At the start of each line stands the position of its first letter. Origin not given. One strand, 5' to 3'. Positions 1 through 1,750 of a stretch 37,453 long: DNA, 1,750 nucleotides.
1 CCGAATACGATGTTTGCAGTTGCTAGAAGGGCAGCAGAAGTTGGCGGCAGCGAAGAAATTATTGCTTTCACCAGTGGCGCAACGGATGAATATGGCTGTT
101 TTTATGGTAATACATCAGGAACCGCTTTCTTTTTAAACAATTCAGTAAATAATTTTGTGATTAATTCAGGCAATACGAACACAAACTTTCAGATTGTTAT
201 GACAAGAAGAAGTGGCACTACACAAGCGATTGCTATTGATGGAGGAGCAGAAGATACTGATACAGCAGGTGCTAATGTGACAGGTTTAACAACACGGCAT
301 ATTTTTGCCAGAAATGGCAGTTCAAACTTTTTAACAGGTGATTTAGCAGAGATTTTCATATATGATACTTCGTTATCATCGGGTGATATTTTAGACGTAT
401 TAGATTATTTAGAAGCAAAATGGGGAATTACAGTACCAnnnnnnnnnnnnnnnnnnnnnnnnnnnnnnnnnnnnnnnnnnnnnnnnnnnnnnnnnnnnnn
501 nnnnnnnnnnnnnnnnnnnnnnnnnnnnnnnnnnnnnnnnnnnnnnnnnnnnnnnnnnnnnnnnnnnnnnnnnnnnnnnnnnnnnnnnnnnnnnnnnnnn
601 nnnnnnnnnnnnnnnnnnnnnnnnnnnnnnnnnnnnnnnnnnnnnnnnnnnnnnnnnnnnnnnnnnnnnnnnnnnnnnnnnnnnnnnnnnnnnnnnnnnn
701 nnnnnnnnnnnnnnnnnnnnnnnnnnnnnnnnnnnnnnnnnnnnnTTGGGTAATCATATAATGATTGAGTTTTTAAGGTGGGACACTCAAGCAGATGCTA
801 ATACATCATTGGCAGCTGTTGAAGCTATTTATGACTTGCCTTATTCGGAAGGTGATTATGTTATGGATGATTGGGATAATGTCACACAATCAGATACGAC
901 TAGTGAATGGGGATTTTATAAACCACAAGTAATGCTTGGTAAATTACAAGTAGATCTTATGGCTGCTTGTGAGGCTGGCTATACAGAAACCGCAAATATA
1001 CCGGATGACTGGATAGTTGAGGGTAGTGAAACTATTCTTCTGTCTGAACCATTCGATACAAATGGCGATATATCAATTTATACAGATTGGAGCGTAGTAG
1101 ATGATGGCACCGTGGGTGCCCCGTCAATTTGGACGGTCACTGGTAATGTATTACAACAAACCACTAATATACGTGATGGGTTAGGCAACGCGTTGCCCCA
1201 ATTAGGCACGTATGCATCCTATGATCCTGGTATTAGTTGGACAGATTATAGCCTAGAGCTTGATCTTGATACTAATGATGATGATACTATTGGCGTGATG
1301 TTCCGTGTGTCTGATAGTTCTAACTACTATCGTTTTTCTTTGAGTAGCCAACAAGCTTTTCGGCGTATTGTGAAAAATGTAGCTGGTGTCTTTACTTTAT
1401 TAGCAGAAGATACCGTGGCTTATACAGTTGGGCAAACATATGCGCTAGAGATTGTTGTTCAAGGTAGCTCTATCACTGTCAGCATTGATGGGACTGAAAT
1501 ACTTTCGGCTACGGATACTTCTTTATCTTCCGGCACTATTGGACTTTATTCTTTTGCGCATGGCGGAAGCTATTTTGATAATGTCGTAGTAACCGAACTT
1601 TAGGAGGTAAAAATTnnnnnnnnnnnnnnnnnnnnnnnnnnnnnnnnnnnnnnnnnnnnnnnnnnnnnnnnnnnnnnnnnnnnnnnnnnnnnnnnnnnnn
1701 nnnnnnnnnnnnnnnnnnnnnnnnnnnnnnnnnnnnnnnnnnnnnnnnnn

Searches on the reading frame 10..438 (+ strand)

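Call 101: search_protein_families(library=pfam, max_evalue=0.001, proteins=[window:10-438:+])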
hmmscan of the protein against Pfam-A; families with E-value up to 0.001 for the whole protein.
window:10-438:+ (143 aa): 1 family
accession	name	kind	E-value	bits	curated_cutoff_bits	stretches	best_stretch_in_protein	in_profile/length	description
PF13385.13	Laminin_G_3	-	1.2e-05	25.9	27.6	1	10-127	29-150/151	Concanavalin A-like lectin/glucanases superfamily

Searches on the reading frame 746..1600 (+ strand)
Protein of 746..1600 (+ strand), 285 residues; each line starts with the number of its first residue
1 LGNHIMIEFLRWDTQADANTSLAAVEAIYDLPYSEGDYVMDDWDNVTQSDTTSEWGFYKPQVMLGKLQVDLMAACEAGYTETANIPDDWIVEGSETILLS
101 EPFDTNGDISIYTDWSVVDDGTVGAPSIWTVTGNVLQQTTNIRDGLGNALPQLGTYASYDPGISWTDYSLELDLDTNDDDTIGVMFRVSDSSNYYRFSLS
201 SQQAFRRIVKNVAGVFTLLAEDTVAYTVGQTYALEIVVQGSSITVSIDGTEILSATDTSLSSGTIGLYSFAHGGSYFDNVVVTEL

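Call 101: search_protein_families(library=pfam, max_evalue=0.001, proteins=[window:746-1600:+])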
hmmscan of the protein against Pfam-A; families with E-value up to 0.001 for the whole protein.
window:746-1600:+ (285 aa): 1 family
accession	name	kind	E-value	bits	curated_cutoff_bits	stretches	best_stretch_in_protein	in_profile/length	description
PF06439.18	3keto-disac_hyd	-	1.3e-08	35.5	26.8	1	141-282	27-186/187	3-keto-disaccharide hydrolase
